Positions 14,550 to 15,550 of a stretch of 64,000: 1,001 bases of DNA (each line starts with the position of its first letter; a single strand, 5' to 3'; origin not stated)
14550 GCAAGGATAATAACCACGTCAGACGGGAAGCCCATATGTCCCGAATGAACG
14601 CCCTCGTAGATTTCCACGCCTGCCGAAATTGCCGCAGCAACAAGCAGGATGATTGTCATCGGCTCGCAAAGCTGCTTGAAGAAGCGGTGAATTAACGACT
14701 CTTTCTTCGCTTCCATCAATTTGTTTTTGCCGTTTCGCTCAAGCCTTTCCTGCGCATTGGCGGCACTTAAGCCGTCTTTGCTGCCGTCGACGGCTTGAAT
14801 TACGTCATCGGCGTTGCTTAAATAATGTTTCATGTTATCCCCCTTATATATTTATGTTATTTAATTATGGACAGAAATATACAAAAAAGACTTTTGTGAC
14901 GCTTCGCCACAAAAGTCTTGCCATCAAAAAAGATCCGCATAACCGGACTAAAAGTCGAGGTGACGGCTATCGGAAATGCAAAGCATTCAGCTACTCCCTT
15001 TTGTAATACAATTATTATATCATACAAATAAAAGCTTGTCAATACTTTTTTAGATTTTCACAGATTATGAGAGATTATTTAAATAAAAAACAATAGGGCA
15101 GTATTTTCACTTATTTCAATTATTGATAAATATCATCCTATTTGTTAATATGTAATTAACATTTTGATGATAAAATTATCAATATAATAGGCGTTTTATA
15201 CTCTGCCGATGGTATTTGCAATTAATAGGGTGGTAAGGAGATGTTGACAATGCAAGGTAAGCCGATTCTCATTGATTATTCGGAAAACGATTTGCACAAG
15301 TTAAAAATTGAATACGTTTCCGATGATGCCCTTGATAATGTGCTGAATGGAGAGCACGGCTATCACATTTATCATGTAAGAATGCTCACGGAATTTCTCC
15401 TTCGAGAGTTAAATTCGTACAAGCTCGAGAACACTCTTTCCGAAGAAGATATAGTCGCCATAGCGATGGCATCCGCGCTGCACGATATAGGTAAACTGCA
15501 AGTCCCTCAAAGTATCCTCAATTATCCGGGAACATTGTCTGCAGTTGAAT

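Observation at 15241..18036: PelD c-di-GMP receptor fused to an apparently active HD-GYP phosphodiesterase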

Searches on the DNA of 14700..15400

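Call 81: search_rna_families(source=window, start=14700, end=15400, threshold=evalue, max_evalue=1)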
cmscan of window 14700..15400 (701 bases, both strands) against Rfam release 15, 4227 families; matches with E-value up to 1: 0.
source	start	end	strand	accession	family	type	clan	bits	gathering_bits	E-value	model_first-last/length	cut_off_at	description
